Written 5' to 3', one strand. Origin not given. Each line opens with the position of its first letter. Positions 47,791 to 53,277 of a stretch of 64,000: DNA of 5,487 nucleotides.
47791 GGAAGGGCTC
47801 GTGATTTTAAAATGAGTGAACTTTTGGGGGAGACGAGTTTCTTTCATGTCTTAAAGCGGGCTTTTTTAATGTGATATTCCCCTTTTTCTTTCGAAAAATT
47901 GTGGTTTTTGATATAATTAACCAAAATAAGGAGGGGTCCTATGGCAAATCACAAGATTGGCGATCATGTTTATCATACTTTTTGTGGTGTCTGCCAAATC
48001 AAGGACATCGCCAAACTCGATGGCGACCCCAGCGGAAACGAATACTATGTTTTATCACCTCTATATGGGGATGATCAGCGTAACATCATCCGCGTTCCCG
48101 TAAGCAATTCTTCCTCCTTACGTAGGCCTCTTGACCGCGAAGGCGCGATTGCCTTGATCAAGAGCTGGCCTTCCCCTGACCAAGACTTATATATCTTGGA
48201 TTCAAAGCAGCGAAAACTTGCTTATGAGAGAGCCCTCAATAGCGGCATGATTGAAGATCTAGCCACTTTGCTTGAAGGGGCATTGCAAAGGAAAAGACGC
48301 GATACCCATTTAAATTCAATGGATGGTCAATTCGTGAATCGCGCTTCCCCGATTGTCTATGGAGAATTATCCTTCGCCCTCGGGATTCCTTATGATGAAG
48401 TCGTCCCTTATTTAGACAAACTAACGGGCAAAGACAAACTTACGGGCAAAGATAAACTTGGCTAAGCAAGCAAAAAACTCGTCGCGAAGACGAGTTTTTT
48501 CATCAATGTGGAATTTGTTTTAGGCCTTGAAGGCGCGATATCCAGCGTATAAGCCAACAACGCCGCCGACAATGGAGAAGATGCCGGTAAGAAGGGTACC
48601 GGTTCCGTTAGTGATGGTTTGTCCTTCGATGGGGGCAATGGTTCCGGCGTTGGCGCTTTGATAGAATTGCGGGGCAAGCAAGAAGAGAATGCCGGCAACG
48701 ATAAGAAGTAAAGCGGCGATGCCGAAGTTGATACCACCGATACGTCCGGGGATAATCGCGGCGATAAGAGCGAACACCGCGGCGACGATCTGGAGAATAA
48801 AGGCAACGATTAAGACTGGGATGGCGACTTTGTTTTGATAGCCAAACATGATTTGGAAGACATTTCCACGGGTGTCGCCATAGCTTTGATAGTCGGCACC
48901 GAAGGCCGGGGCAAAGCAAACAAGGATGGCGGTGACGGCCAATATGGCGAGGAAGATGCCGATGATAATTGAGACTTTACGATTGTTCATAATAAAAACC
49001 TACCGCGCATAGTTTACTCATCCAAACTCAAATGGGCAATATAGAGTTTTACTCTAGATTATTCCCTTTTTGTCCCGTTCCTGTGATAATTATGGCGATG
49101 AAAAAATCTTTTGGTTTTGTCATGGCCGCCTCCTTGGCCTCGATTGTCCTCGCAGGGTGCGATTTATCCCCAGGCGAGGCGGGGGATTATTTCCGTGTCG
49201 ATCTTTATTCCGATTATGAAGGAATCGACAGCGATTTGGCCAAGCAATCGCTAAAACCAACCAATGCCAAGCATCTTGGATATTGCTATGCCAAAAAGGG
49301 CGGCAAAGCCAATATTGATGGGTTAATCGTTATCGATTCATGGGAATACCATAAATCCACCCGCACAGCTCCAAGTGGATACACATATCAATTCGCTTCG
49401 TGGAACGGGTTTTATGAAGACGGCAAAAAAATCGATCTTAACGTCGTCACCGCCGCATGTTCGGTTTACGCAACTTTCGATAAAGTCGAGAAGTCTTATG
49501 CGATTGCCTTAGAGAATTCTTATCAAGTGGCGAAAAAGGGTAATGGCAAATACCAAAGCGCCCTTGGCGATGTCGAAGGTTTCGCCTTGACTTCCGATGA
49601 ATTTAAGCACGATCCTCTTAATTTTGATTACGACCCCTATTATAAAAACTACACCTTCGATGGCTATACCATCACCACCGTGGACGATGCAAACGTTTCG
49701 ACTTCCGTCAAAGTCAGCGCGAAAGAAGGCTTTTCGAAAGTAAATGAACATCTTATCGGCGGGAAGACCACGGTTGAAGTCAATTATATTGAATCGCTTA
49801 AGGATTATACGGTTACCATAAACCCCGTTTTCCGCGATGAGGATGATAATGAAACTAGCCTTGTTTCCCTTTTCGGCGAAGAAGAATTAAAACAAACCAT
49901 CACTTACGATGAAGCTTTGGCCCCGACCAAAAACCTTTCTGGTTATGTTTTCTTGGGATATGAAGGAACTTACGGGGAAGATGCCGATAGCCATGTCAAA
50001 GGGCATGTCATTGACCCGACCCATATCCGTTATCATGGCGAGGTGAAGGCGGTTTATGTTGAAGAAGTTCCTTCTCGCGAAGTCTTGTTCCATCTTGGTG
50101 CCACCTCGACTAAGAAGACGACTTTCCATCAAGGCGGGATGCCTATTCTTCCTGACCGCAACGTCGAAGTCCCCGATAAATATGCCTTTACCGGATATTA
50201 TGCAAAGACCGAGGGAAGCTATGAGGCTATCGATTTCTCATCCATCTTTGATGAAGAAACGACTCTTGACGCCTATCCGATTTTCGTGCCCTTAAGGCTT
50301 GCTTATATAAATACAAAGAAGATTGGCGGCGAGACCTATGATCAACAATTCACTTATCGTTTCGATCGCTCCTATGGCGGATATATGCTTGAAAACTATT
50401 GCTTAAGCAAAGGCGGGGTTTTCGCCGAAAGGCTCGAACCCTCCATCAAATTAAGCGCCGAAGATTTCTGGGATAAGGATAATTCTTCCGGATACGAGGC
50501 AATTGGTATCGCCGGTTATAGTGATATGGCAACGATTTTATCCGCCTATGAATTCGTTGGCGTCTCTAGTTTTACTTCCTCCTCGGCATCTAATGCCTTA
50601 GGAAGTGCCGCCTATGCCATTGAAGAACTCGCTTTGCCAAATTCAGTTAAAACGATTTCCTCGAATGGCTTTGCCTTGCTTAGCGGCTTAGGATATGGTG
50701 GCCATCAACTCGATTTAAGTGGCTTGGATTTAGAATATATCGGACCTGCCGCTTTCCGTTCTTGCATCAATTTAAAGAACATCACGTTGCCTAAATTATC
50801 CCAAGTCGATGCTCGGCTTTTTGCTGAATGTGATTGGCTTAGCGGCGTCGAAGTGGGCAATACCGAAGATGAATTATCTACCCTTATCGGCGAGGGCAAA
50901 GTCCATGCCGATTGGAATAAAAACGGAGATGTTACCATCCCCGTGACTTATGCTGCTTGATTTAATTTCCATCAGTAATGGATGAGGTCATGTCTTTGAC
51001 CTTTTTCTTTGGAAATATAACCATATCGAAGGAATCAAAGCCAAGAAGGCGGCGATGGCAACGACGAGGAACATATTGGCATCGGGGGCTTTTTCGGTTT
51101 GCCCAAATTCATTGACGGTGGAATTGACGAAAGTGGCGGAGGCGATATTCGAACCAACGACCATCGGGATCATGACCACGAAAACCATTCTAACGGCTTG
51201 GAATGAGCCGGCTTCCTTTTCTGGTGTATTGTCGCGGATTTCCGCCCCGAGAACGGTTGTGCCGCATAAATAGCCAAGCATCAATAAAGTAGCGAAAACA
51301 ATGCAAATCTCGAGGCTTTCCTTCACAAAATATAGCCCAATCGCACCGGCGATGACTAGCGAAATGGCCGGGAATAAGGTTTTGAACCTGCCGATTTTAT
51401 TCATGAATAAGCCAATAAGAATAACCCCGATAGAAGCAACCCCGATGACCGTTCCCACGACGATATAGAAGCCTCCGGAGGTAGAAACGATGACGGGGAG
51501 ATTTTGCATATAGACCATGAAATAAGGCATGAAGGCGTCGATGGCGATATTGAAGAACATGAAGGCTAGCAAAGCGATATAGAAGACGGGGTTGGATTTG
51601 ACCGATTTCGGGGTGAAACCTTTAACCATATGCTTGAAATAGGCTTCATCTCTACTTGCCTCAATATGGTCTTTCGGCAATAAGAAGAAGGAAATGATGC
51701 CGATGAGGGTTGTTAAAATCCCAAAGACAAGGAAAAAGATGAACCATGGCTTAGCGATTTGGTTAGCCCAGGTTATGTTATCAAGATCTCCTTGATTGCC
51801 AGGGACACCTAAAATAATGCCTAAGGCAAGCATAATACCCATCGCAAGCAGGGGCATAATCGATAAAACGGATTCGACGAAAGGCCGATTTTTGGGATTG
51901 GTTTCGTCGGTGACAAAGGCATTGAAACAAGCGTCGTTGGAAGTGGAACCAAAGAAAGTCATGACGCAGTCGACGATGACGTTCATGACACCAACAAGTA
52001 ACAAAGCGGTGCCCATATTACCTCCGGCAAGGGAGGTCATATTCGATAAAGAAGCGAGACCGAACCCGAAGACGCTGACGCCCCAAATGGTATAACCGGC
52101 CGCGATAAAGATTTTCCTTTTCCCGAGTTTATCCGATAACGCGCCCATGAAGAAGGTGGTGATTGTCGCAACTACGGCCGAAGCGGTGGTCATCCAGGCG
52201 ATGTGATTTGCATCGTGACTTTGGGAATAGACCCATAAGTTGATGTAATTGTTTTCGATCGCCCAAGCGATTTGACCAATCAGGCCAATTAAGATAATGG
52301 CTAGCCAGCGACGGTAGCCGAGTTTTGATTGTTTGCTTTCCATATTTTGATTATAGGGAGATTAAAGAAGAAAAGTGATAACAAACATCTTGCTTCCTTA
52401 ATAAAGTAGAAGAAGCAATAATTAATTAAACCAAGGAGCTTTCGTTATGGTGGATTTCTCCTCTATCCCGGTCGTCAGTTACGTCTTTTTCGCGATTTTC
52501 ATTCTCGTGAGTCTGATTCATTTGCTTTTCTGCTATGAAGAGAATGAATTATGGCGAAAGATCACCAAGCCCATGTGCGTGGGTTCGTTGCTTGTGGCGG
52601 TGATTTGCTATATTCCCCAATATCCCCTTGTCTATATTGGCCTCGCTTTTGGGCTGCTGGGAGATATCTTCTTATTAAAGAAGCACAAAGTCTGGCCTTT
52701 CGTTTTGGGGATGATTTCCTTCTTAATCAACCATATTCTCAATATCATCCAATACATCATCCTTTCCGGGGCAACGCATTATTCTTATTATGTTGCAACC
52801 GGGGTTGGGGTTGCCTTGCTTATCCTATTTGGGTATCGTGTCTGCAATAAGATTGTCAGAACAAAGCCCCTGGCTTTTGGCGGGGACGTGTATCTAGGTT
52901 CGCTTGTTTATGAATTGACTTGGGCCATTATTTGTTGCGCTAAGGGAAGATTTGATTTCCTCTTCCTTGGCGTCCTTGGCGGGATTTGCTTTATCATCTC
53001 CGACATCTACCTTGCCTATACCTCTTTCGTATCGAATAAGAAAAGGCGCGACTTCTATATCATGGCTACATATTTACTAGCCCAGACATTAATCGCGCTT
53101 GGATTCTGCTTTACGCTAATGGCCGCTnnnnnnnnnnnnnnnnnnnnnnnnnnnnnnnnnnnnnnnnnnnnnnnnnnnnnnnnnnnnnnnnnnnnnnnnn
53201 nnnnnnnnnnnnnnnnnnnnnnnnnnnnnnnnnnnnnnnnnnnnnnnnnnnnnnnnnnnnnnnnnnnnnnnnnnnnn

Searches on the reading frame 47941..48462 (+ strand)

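Call 60: search_protein_families(library=pfam, proteins=[window:47941-48462:+], max_evalue=0.00001)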
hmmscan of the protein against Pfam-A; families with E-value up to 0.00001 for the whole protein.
window:47941-48462:+ (174 aa): 1 family
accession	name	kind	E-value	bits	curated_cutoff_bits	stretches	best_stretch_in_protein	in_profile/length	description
PF02559.22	CarD_TRCF_RID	-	9.6e-09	35.6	23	1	5-62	2-55/57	CarD-like/TRCF RID domain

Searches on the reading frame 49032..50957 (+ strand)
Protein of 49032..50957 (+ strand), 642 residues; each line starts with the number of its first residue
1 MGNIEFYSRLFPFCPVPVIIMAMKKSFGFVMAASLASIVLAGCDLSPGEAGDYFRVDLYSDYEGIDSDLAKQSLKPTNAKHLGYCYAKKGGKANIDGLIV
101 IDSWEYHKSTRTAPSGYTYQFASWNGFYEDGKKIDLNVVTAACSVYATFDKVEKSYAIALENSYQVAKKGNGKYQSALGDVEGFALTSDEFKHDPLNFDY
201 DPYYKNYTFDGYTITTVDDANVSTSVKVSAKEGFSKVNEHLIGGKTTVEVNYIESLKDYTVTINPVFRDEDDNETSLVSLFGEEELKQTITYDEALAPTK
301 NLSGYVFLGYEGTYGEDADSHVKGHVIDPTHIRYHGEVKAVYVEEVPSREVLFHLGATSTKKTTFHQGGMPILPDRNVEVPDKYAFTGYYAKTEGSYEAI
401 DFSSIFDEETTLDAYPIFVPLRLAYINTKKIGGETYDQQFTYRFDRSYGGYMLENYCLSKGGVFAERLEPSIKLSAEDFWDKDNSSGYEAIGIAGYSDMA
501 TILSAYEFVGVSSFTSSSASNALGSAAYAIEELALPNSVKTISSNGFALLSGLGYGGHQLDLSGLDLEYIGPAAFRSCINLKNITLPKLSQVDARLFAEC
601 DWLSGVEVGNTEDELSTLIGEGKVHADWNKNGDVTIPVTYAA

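Call 36: search_protein_families(library=pfam, proteins=[window:49032-50957:+], max_evalue=0.01)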
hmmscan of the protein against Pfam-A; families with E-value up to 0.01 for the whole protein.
window:49032-50957:+ (642 aa): 1 family
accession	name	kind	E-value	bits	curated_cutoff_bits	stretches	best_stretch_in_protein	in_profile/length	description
PF13306.12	LRR_5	-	2.9e-07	30.9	27.7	1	529-611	35-111/127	BspA type Leucine rich repeat region (6 copies)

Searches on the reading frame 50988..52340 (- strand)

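Call 36: search_protein_families(library=pfam, proteins=[window:50988-52340:-], max_evalue=0.01)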
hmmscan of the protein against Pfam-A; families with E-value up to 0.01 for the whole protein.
window:50988-52340:- (450 aa): 2 families
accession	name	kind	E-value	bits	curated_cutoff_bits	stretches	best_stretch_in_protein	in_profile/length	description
PF07690.21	MFS_1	-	9.6e-26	91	33.4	1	19-396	5-346/347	Major Facilitator Superfamily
PF13347.12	MFS_2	-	3.5e-06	26.3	27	1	165-439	153-411/427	MFS/sugar transport protein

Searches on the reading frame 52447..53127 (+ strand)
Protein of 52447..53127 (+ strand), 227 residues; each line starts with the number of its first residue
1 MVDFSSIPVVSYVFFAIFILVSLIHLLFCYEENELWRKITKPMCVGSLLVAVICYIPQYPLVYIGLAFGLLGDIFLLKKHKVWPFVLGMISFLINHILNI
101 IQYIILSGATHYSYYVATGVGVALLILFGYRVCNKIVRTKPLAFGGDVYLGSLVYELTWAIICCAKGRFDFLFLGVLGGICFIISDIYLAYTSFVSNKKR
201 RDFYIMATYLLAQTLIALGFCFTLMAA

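Call 36: search_protein_families(library=pfam, proteins=[window:52447-53127:+], max_evalue=0.01)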
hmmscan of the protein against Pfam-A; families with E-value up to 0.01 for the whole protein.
window:52447-53127:+ (227 aa): 1 family
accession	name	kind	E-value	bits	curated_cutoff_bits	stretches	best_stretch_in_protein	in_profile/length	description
PF07947.19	YhhN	-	1.7e-21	77.2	25.6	1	37-219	2-181/182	YhhN family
